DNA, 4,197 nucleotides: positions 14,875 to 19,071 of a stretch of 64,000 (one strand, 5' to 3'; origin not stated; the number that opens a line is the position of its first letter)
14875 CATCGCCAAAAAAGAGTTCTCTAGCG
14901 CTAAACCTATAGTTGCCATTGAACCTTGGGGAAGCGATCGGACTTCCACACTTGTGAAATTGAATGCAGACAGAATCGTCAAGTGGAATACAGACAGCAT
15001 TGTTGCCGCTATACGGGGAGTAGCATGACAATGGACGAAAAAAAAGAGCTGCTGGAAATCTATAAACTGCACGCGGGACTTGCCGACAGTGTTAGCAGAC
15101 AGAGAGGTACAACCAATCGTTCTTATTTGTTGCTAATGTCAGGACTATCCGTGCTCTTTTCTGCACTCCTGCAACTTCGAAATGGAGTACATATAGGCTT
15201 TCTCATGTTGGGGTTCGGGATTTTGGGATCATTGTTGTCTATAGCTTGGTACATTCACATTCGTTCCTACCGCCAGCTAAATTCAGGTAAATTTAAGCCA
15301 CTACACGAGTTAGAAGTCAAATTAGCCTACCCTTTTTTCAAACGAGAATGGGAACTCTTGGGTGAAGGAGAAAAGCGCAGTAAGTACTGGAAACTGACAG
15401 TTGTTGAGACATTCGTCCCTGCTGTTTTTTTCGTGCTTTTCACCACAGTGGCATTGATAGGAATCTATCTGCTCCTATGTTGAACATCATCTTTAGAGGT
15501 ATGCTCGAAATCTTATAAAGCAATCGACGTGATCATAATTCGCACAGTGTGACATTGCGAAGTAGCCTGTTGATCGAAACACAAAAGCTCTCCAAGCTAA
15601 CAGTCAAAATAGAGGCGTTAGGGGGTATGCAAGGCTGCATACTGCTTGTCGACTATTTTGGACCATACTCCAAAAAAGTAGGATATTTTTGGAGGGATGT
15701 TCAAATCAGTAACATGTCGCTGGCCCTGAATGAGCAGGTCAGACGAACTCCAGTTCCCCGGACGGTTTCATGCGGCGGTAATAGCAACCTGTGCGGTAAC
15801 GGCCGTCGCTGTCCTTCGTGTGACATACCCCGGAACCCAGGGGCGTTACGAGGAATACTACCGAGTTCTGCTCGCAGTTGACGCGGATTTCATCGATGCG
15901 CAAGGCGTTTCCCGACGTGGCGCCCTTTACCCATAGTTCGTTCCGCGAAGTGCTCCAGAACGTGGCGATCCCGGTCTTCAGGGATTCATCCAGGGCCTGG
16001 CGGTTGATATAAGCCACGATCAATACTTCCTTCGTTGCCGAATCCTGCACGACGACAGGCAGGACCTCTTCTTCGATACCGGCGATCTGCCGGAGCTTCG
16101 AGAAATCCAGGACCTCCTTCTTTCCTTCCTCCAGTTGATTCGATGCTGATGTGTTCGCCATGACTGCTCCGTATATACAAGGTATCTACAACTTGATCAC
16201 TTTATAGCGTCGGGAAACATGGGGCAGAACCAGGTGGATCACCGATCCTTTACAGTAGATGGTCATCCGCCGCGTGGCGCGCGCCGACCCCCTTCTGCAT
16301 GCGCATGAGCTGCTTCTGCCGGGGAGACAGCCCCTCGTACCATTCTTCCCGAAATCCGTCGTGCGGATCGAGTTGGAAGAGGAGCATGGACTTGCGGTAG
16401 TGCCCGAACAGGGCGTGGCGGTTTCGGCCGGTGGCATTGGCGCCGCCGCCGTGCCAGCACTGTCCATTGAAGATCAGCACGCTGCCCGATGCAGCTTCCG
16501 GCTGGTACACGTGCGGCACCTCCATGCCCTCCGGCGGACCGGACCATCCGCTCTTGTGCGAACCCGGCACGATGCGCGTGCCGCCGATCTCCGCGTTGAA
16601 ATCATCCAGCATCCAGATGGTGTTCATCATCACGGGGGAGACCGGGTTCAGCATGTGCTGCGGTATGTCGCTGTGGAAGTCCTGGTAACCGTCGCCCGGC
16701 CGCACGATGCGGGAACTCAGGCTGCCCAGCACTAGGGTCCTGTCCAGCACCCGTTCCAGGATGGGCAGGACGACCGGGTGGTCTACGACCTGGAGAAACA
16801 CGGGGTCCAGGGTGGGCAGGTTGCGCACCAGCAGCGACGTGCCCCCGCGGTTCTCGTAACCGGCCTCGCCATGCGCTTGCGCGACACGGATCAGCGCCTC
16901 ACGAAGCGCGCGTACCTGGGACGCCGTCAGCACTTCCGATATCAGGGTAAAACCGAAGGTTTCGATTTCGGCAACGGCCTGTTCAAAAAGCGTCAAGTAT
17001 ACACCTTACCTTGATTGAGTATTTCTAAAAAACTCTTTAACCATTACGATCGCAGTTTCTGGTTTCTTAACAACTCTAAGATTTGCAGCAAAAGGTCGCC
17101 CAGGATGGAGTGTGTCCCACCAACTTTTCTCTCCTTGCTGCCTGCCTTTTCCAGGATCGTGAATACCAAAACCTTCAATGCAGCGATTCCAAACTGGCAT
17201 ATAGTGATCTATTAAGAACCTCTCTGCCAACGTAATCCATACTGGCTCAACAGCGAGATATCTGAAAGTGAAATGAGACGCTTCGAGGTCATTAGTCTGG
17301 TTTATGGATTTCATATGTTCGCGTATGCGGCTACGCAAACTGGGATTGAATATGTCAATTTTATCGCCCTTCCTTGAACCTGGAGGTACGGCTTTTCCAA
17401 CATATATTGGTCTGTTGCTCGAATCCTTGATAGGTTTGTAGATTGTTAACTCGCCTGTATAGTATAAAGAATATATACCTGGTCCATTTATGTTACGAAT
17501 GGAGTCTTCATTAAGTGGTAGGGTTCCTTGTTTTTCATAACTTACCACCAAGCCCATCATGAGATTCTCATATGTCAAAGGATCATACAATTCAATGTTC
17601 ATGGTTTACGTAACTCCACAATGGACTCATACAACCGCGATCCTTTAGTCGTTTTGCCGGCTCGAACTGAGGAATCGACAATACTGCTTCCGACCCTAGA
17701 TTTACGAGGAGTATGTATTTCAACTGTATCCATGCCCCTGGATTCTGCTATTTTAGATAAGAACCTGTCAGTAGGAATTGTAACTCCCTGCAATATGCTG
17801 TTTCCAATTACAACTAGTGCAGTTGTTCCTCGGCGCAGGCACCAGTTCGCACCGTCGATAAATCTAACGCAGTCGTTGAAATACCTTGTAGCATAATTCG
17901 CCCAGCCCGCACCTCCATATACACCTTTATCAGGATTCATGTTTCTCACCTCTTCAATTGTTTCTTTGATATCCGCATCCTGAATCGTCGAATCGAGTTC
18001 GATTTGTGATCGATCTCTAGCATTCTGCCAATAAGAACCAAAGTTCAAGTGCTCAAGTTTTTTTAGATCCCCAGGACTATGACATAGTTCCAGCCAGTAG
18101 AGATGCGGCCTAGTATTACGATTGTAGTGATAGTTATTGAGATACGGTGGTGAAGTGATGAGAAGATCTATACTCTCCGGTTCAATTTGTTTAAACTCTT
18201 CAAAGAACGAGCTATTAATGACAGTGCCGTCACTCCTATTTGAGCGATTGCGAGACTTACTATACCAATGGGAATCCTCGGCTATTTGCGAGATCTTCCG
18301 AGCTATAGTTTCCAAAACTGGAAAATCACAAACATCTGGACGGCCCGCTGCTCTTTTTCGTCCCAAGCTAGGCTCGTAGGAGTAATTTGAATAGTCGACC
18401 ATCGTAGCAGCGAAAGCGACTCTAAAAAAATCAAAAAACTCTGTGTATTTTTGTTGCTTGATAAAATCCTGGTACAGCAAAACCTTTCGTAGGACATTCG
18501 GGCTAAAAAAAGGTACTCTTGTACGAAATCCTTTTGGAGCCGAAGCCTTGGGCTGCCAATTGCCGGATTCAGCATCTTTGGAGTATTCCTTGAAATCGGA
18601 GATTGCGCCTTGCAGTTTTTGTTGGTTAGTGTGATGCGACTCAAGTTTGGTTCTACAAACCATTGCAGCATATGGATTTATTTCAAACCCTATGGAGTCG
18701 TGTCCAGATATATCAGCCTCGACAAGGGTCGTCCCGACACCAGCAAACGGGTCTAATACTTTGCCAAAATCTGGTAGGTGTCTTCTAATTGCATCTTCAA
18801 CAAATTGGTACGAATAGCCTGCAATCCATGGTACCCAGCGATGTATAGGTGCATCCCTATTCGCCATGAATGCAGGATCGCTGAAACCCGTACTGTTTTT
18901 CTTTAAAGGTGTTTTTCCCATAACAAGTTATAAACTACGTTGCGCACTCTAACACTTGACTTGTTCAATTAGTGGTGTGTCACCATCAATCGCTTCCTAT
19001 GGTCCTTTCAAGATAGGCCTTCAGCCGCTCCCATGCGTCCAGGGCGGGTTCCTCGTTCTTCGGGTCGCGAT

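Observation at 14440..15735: AT-rich islet carrying a TIR-like (DUF1863/ThsB-like) gene translationally coupled to a 3-TM membrane protein: a candidate two-gene Thoeris-like abortive-infection module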

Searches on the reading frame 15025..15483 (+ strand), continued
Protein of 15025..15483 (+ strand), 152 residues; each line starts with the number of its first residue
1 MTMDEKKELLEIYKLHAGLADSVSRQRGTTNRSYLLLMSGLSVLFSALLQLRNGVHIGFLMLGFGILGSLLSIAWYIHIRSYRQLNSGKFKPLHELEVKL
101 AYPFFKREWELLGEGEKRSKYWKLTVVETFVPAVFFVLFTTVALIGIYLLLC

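Call 66: get_annotated_region(hit=H5, flank=3000)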
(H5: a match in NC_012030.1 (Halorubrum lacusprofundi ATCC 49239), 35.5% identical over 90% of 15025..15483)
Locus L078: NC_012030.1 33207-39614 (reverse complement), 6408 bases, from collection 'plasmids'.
description: Halorubrum lacusprofundi ATCC 49239 plasmid pHLAC01, complete sequence
organism: Halorubrum lacusprofundi ATCC 49239 (NCBI taxid 416348)
taxonomy: Archaea; Euryarchaeota; Halobacteria; Halobacteriales; Haloferacaceae; Halorubrum; Halorubrum lacusprofundi; Halorubrum lacusprofundi ATCC 49239
host: -; source: -; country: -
typing (MOB-suite, as given by PLSDB): non-mobilizable; mating-pair formation MPF_unknown
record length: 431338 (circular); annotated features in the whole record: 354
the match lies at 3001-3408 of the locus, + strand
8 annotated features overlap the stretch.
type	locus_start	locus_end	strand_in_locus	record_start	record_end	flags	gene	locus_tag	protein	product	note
CDS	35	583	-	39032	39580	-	-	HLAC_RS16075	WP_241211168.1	adenylate/guanylate cyclase domain-containing protein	GO:0009190 - cyclic nucleotide biosynthetic process [Evidence IEA]; GO:0035556 - intracellular signal transduction ...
CDS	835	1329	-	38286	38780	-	-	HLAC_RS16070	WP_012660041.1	hypothetical protein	-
CDS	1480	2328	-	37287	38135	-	-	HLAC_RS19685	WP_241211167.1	TIR domain-containing protein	-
CDS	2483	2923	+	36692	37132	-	-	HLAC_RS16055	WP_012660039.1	TIR domain-containing protein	-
CDS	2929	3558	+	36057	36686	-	-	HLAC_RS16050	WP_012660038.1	hypothetical protein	-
CDS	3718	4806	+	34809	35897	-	-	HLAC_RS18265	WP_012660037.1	hypothetical protein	-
CDS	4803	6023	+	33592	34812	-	-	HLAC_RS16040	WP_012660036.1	PfkB family carbohydrate kinase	-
CDS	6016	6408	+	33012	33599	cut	-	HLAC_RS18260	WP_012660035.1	7-cyano-7-deazaguanine synthase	-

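Call 67: get_annotated_region(hit=H14, flank=3000)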
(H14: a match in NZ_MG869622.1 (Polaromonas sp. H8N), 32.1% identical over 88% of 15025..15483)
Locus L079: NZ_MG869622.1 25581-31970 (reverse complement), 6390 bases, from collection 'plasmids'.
description: Polaromonas sp. H8N plasmid pH8NP2, complete sequence
organism: Polaromonas sp. H8N (NCBI taxid 1840297)
taxonomy: Bacteria; Pseudomonadota; Betaproteobacteria; Burkholderiales; Comamonadaceae; Polaromonas; Polaromonas sp. H8N
host: -; source: Hansbreen Glacier, Spitsbergen, surface; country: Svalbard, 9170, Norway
typing (MOB-suite, as given by PLSDB): non-mobilizable
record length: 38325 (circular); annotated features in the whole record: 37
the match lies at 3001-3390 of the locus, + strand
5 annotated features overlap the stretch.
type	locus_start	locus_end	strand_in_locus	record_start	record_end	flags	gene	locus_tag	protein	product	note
CDS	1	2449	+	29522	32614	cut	-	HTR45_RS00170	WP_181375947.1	type I restriction endonuclease subunit R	-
CDS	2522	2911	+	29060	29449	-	-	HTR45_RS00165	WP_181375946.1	TIR domain-containing protein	-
CDS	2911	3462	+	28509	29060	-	-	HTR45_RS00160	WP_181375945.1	hypothetical protein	-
CDS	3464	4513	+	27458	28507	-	-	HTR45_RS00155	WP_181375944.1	PIN domain-containing protein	-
CDS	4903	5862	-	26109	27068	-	-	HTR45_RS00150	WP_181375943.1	tyrosine-type recombinase/integrase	GO:0015074 - DNA integration [Evidence IEA]; GO:0006310 - DNA recombination [Evidence IEA]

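Call 72: find_related_loci(query=A4, collection=viral_contigs, flank=4000)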
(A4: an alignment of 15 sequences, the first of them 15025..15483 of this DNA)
Query A4 (152 aa) in viral_contigs; peptide patterns used: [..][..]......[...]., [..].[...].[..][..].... (x = any residue, [..] = any of these).
83 stretches matched a pattern; 1 encode a relative of the query (tblastn E <= 1e-3); 1 distinct loci.
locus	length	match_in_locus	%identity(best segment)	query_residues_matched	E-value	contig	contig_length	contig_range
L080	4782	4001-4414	35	6-144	1e-23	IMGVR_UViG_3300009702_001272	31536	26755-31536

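Call 74: search_protein_families(library=pfam, proteins=[L038:5147-5905:+, L039:5205-5963:+, L055:5369-6001:+, L057:5494-5985:+, L051:5226-5711:+, L031:5559-5945:+, L033:5453-5869:+, L076:1574-2923:+, L077:2561-2950:+, L045:5168-5533:+], max_evalue=0.01)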
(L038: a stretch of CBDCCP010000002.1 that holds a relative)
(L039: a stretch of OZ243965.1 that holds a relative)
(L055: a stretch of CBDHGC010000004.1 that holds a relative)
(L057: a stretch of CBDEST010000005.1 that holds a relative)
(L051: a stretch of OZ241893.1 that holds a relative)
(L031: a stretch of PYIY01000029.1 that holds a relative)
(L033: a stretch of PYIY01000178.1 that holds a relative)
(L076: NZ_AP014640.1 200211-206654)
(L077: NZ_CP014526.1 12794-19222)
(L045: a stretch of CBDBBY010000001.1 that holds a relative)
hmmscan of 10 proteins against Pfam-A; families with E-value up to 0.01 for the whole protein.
L038:5147-5905:+ (252 aa): 4 families
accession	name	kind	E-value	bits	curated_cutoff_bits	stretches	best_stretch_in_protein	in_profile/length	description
PF13561.12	adh_short_C2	-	8e-62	209.3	27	1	17-250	6-236/236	Enoyl-(Acyl carrier protein) reductase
PF00106.31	adh_short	-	1.5e-55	188.2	26.6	1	8-195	1-187/195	short chain dehydrogenase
PF08659.16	KR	-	1.4e-09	38.5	22.6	1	11-129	4-125/180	KR domain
PF23441.1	SDR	-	0.00023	21.1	27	1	10-194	10-198/258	SDR-like rossmann domain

L039:5205-5963:+ (252 aa): 5 families
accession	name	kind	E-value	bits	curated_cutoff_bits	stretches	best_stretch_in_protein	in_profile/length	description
PF13561.12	adh_short_C2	-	2.3e-64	217.6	27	1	17-250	6-236/236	Enoyl-(Acyl carrier protein) reductase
PF00106.31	adh_short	-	1.9e-55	187.8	26.6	1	8-196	1-188/195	short chain dehydrogenase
PF08659.16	KR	-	8.5e-10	39.3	22.6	1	10-148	3-140/180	KR domain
PF23441.1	SDR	-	3.3e-05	23.8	27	1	5-194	5-198/258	SDR-like rossmann domain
PF03807.23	F420_oxidored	-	0.00011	23.2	21.6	1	8-52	1-45/94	NADP oxidoreductase coenzyme F420-dependent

L055:5369-6001:+ (210 aa): 0 families

L057:5494-5985:+ (163 aa): 0 families

L051:5226-5711:+ (161 aa): 0 families

L031:5559-5945:+ (128 aa): 2 families
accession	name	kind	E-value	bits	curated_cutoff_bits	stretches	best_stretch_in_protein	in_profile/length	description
PF08937.16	ThsB_TIR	-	1.5e-09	38.5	21.2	1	7-99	1-99/100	Thoeris protein ThsB, TIR-like domain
PF13676.11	TIR_2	-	0.0011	19.9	28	1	42-85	34-77/122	TIR domain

L033:5453-5869:+ (138 aa): 2 families
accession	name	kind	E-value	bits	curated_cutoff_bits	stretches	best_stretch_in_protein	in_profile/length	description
PF08937.16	ThsB_TIR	-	4.1e-11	43.6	21.2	1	15-107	1-99/100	Thoeris protein ThsB, TIR-like domain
PF13676.11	TIR_2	-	0.0002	22.3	28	1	49-93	33-77/122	TIR domain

L076:1574-2923:+ (449 aa): 1 family
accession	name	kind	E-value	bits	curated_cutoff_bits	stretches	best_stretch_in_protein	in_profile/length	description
PF13676.11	TIR_2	-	0.0026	18.7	28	1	167-252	1-76/122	TIR domain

L077:2561-2950:+ (129 aa): 2 families
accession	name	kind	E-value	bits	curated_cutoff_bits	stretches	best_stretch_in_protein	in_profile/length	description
PF08937.16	ThsB_TIR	-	2.4e-08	34.7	21.2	1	7-89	1-89/100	Thoeris protein ThsB, TIR-like domain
PF13676.11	TIR_2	-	0.0061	17.5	28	1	6-92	1-87/122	TIR domain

L045:5168-5533:+ (121 aa): 1 family
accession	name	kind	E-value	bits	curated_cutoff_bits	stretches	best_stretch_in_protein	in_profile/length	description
PF10984.13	DUF2794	-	3.5e-39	133.2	27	1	25-109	1-85/85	Protein of unknown function (DUF2794)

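Call 89: search_protein_families(library=phrogs, proteins=[window:15025-15483:+], max_evalue=0.01)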
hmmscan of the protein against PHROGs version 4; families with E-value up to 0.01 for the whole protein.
window:15025-15483:+ (152 aa): 0 families

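Call 101: get_annotated_region(hit=H7, flank=3000)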
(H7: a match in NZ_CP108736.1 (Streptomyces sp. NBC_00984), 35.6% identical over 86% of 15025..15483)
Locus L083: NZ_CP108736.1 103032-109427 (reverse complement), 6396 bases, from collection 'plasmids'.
description: Streptomyces sp. NBC_00984 plasmid unnamed2, complete sequence
organism: Streptomyces sp. NBC_00984 (NCBI taxid 2903700)
taxonomy: Bacteria; Actinomycetota; Actinomycetes; Kitasatosporales; Streptomycetaceae; Streptomyces; Streptomyces sp. NBC 00984
host: -; source: -; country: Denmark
typing (MOB-suite, as given by PLSDB): mobilizable; relaxase MOBP
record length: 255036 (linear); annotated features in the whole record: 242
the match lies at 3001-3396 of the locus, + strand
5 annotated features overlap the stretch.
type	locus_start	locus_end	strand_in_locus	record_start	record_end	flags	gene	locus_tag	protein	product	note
CDS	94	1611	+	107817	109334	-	-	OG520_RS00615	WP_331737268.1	transferase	-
CDS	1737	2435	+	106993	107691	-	-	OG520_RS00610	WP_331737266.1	DUF4328 domain-containing protein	-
CDS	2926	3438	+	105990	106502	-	-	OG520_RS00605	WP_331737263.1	hypothetical protein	-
CDS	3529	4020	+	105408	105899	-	-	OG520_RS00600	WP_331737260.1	hypothetical protein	-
CDS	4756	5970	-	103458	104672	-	-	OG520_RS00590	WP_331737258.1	IS110 family transposase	-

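Call 102: get_annotated_region(hit=H17, flank=3000)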
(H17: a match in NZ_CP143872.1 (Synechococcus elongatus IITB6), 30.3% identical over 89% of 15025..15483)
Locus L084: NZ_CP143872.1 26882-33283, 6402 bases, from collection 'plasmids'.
description: Synechococcus elongatus IITB6 plasmid pIITB6_1, complete sequence
organism: Synechococcus elongatus IITB6 (NCBI taxid 3115656)
taxonomy: Bacteria; Cyanobacteriota; Cyanophyceae; Synechococcales; Synechococcaceae; Synechococcus; Synechococcus elongatus; Synechococcus elongatus IITB6
host: -; source: whole organism; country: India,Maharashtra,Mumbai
typing (MOB-suite, as given by PLSDB): non-mobilizable
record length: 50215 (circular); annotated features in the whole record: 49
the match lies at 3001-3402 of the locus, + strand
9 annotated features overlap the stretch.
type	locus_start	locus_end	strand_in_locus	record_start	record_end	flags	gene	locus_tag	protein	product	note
CDS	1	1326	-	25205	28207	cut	-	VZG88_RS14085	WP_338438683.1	plasmid replication protein, CyRepA1 family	-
CDS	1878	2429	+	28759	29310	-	-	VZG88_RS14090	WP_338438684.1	HEAT repeat domain-containing protein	-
CDS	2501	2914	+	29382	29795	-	-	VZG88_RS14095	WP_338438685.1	TIR domain-containing protein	-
CDS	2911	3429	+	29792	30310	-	-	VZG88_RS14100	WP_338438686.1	hypothetical protein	-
CDS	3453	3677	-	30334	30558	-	-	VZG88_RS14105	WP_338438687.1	hypothetical protein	-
CDS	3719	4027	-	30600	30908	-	-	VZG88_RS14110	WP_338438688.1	hypothetical protein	-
CDS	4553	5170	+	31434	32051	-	-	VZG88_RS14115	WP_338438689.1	ISAs1 family transposase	-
CDS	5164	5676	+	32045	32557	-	-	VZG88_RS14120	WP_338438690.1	ISAs1 family transposase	-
CDS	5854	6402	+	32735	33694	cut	-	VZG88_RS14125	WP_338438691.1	chromate resistance protein ChrB domain-containing protein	-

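Call 105: search_protein_families(library=padloc, alignment_id=A2, max_evalue=0.1)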
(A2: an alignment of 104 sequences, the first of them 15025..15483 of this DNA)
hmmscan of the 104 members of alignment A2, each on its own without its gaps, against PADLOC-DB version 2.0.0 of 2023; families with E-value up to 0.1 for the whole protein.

A. member 1, window:15025-15483:+ (152 aa): 0 families

B. families by the number of members that match (of 104 scanned): 28 families (the first 25 are shown)
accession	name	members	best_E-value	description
PDLC03795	RTasSLATT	4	0.0037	DRT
PDLC03819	RTasSLATT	3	0.029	DRT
PDLC00724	Effector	2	0.0087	4TM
PDLC03794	RTasSLATT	2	0.027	DRT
PDLC02365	PycTM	1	0.001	-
PDLC03623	REase_MTase_IIG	1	0.0015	Type IIG restriction enzyme-methyltransferase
PDLC00718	Effector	1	0.0025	4TM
PDLC00700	Effector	1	0.0046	2TM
PDLC00171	HamA1|HamA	1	0.0055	DUF1837 domain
PDLC04686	PDC-M50A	1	0.0076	-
PDLC02703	PbeA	1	0.0086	PbeA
PDLC01538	Csx19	1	0.0089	CAS-III-D; effector_UNK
PDLC04710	PDC-M56A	1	0.0093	-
PDLC04641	PDC-M42A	1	0.015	-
PDLC02278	AbiEi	1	0.015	AbiEi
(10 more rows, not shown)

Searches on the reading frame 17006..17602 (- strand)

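Call 4: search_protein_families(library=pfam, proteins=[window:17006-17602:-], max_evalue=1)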
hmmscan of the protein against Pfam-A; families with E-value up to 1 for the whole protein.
window:17006-17602:- (198 aa): 2 families
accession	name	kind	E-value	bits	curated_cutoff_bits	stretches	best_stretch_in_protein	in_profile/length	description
PF09517.16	RE_Eco29kI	-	2.9e-51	174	30.8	1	39-186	4-157/164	Eco29kI restriction endonuclease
PF01541.30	GIY-YIG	-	0.096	13.4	22.6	1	88-136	22-74/78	GIY-YIG catalytic domain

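Call 5: search_protein_families(library=padloc, proteins=[window:17006-17602:-], max_evalue=1)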
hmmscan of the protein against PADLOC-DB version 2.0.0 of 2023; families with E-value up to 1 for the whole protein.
window:17006-17602:- (198 aa): 2 families
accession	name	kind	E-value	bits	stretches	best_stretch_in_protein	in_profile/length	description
PDLC03452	REase_II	-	7.7e-35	118.7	1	6-178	8-184/216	Type II restriction enzyme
PDLC03468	REase_II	-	3.2e-34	116.3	1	36-193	41-209/214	Type II restriction enzyme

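Call 6: search_protein_families(library=ncbifam, proteins=[window:17006-17602:-], max_evalue=1)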
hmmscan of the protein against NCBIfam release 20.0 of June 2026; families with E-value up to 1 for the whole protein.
window:17006-17602:- (198 aa): 0 families

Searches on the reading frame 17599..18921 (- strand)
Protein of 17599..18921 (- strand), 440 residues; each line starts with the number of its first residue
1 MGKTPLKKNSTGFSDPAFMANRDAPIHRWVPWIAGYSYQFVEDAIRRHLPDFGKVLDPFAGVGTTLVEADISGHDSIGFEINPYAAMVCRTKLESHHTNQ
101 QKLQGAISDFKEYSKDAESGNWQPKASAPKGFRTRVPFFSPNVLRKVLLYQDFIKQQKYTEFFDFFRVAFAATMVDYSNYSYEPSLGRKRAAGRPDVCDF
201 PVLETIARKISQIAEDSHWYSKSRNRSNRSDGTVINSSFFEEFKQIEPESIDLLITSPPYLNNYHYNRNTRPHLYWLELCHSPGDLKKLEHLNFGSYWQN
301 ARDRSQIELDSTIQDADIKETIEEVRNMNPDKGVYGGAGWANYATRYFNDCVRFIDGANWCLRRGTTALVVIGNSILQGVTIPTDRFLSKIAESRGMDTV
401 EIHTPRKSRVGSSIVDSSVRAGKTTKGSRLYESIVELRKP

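Call 42: search_protein_families(library=pfam, proteins=[window:17599-18921:-], max_evalue=0.001)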
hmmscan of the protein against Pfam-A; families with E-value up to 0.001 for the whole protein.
window:17599-18921:- (440 aa): 1 family
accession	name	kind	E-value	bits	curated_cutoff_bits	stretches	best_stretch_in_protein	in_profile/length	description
PF01555.25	N6_N4_Mtase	-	3.7e-09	37.3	26.7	1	39-84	169-214/221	DNA methylase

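Call 94: search_protein_families(library=padloc, proteins=[window:17599-18921:-], max_evalue=0.01)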
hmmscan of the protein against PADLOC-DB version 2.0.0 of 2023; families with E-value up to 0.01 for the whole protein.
window:17599-18921:- (440 aa): 44 families (the best 25 are shown)
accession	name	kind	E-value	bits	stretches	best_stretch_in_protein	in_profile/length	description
PDLC03224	MTase_II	-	1.6e-34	117.7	1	17-440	58-481/481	Type II methyltransferase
PDLC03389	MTase_II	-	1.3e-32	111.2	1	2-409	32-430/445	Type II methyltransferase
PDLC03322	MTase_II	-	2e-26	90.9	1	49-398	62-401/446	Type II methyltransferase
PDLC03306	MTase_II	-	1.5e-21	74.8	2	12-95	16-97/422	Type II methyltransferase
PDLC03239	MTase_II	-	1.3e-18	64.9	1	54-290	95-328/442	Type II methyltransferase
PDLC03362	MTase_II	-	6.2e-16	56.3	1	54-397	72-400/438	Type II methyltransferase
PDLC03369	MTase_II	-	3.8e-15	53.6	2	50-116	138-205/532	Type II methyltransferase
PDLC03364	MTase_II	-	2.6e-13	47.7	2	48-95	55-102/380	Type II methyltransferase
PDLC03353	MTase_II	-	4.7e-13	47.3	2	55-98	212-255/260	Type II methyltransferase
PDLC03376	MTase_II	-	1.1e-11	43.1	1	32-99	37-104/249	Type II methyltransferase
PDLC03320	MTase_II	-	1.3e-11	42.2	1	40-101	221-282/289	Type II methyltransferase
PDLC03387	MTase_II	-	4.6e-11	40.4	2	38-97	220-279/289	Type II methyltransferase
PDLC03371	MTase_II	-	5.2e-11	40.6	2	54-95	213-254/260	Type II methyltransferase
PDLC03299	MTase_II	-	7.8e-11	40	2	54-107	218-272/296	Type II methyltransferase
PDLC03350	MTase_II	-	6.7e-10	36.9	2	54-96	256-298/312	Type II methyltransferase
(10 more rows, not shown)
